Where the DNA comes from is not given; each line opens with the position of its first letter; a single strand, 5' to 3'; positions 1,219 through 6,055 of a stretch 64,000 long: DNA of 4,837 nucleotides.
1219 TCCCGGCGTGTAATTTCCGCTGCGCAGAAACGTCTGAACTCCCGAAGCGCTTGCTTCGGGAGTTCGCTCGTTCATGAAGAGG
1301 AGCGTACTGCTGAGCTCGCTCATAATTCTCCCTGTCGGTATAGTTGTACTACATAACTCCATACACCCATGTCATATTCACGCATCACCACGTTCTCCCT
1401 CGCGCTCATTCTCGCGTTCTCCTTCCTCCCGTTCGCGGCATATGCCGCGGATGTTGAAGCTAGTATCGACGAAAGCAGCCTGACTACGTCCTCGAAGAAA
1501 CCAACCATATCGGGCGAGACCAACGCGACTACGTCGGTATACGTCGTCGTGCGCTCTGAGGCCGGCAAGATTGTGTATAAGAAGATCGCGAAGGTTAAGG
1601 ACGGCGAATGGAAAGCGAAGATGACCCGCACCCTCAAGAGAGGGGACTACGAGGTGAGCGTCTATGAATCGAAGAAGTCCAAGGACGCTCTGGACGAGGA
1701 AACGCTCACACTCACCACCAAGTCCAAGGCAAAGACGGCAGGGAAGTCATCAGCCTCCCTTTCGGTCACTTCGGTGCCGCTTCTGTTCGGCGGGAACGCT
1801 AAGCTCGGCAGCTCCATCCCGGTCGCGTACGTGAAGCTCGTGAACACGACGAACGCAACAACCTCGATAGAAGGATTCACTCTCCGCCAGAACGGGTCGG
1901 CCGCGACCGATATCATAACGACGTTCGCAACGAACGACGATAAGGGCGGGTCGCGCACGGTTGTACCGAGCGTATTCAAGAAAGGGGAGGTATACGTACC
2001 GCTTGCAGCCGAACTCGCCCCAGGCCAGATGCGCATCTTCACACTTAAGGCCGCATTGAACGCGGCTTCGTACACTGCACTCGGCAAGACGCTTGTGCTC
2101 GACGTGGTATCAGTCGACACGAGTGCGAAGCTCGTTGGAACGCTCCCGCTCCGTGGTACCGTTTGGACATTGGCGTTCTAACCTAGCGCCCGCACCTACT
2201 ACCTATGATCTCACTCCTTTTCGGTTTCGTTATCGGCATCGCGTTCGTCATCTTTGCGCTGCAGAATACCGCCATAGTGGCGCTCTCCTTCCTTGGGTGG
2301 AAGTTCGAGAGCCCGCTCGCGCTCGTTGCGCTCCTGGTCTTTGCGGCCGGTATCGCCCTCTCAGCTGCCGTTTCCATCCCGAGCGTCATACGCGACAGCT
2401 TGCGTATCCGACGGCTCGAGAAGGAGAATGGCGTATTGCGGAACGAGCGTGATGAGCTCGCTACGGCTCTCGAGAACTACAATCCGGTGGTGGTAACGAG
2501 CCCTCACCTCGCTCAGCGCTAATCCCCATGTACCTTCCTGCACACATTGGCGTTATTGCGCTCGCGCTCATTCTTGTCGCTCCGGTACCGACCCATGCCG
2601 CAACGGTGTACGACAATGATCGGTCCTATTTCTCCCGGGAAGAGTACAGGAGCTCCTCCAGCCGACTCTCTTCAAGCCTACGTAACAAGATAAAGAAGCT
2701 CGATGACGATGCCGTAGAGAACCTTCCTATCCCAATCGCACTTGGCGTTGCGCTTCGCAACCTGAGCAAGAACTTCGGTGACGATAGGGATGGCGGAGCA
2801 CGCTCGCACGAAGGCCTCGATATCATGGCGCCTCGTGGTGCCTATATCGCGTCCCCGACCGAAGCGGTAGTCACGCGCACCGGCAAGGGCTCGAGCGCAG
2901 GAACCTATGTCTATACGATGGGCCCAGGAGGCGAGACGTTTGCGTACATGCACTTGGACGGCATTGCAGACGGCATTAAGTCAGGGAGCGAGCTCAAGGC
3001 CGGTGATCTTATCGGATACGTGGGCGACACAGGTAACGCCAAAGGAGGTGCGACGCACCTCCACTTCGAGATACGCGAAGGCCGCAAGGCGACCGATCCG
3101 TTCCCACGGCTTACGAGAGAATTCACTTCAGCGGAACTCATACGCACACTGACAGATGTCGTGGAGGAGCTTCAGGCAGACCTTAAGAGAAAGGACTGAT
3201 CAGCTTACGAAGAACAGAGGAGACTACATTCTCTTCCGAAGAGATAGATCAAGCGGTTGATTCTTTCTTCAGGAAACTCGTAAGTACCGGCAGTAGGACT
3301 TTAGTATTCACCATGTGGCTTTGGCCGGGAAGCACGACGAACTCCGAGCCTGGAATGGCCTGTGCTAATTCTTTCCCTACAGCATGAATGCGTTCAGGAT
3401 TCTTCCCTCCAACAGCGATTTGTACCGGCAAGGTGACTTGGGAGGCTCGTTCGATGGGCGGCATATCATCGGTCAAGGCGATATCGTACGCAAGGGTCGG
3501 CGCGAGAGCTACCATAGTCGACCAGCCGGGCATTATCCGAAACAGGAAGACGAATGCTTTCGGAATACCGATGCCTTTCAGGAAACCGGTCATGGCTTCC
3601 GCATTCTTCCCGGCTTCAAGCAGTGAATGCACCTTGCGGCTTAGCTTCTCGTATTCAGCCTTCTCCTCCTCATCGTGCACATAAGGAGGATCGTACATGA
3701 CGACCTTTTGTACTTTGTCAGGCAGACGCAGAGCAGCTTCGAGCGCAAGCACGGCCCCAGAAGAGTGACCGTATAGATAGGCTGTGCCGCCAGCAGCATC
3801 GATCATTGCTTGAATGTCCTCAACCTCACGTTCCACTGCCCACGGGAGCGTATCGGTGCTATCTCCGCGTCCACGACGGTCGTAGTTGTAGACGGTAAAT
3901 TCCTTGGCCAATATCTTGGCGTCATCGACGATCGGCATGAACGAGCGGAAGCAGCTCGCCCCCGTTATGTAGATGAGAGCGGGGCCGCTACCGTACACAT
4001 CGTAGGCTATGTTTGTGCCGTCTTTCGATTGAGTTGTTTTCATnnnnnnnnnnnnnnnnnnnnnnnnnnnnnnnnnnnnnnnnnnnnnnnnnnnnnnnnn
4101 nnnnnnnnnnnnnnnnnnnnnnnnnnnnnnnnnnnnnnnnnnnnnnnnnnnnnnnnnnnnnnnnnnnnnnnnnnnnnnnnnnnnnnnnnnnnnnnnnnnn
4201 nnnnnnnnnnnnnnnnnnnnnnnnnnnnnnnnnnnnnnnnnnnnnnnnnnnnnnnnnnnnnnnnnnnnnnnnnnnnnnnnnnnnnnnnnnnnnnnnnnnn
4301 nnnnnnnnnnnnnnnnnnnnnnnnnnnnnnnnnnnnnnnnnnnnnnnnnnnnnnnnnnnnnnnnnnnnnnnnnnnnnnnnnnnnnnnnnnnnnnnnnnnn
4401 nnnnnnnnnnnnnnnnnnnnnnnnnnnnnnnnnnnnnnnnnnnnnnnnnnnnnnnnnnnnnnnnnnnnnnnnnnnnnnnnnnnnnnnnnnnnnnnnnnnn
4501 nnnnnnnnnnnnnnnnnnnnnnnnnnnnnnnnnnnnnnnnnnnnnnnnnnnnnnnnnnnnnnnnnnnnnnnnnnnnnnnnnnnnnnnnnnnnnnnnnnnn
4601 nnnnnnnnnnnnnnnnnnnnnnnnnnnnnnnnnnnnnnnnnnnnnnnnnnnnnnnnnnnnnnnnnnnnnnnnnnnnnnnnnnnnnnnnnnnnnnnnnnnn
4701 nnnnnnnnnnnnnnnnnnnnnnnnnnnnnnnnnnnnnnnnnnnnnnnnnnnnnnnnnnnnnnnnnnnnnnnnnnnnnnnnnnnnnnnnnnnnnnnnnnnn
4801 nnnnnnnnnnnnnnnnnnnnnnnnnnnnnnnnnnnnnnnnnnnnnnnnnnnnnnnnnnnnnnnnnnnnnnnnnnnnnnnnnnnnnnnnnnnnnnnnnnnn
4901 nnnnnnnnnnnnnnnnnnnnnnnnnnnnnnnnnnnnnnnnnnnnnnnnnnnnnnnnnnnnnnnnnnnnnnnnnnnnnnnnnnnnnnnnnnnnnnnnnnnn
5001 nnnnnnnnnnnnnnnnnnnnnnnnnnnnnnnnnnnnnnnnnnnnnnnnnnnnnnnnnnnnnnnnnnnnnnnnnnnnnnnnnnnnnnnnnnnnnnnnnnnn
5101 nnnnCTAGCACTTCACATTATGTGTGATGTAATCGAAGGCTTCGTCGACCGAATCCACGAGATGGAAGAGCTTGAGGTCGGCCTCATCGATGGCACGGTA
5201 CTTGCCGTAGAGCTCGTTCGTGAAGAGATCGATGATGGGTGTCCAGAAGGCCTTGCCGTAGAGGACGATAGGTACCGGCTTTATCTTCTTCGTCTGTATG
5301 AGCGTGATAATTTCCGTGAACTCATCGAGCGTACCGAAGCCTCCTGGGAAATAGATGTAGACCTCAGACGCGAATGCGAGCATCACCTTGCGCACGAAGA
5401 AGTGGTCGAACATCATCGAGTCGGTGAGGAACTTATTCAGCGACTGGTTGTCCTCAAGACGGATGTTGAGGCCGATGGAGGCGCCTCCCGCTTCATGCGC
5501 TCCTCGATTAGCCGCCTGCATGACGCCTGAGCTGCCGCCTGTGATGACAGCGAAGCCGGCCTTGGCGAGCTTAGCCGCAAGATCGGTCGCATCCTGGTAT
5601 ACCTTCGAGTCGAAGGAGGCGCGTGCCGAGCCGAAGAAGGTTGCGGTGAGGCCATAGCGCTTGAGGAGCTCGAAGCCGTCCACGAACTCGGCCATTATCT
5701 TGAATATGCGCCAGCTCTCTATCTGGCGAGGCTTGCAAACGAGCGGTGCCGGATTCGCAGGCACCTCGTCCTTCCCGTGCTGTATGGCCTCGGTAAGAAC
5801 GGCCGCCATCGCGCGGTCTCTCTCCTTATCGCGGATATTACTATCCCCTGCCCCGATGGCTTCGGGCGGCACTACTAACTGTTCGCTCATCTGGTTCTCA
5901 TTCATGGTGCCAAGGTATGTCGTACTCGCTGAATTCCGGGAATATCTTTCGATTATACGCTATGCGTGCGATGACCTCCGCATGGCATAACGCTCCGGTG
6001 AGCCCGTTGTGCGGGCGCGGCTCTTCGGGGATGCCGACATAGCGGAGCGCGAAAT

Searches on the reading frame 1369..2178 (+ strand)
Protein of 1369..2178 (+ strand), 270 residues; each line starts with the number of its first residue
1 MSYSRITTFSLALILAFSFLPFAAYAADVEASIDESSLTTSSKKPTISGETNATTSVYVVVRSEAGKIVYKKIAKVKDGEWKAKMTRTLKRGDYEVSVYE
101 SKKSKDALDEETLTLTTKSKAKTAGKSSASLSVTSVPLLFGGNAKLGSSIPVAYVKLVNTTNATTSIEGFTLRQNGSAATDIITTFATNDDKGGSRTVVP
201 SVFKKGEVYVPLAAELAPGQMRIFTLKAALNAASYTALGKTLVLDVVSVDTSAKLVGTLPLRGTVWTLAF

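Call 15: search_protein_families(library=pfam, proteins=[window:1369-2178:+], max_evalue=0.0001)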
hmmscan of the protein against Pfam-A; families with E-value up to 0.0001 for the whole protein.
window:1369-2178:+ (270 aa): 1 family
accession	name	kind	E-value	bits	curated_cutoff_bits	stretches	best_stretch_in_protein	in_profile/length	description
PF19077.6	Big_13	-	6.8e-08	33.4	27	1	32-102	16-85/102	Bacterial Ig-like domain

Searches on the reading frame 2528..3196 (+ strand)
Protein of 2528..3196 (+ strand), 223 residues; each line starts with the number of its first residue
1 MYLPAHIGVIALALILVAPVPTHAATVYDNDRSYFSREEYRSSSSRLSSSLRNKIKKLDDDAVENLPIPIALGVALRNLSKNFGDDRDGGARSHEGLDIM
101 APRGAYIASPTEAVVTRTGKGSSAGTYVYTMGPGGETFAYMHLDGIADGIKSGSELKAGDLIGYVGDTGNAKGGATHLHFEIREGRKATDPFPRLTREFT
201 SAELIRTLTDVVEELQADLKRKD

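Call 36: search_protein_families(library=ncbifam, proteins=[window:2528-3196:+], max_evalue=0.001)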
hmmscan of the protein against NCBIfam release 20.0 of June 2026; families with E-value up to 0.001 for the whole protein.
window:2528-3196:+ (223 aa): 10 families
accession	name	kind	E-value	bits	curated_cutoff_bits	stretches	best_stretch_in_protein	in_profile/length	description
NF053824.1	PdgNdpepShyC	equivalog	1.4e-10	40.7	700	1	75-182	273-380/429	peptidoglycan DD-endopeptidase ShyC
NF008652.0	PRK11649.1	equivalog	5.3e-10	38.6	341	1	91-192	310-407/439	murein DD-endopeptidase MepM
NF052336.1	PdgHdaseHSB100310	equivalog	6e-08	32.4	500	1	85-184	48-143/316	peptidoglycan hydrolase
NF053825.1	PdgNdpepShyA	equivalog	8.1e-08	31.4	700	1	92-187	294-385/425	peptidoglycan DD-endopeptidase ShyA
NF050804.1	CellDivDipMCaul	equivalog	8.1e-07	28.2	900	1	83-184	519-615/634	cell division endopeptidase DipM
NF052530.1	Heli_ShapePgp3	exception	1.6e-06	27.4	300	1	94-192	167-261/270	peptidoglycan metallopeptidase Pgp3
NF053738.1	S2SprSpoIIQBc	equivalog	8.3e-06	25.6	250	1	120-200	150-228/232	stage II sporulation protein SpoIIQ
NF041208.1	celldiv_DipM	equivalog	1.3e-05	24.7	740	1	82-189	309-411/419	cell division endopeptidase DipM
NF004799.0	PRK06148.1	subfamily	1.7e-05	23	1128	1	93-184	440-539/1015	hypothetical protein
NF040883.1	amid_act_ActS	equivalog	0.00074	18.9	375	0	87-193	132-231/242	amidase activator ActS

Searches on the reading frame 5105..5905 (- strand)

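Call 15: search_protein_families(library=pfam, proteins=[window:5105-5905:-], max_evalue=0.0001)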
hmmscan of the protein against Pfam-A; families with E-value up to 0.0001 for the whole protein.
window:5105-5905:- (266 aa): 2 families
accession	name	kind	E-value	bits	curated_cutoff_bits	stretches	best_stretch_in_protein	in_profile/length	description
PF03641.19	Lysine_decarbox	-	1.3e-27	97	27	1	129-259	1-130/131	Possible lysine decarboxylase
PF18306.6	LDcluster4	-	5.3e-18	65.5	26.3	1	91-197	7-111/151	SLOG cluster4 family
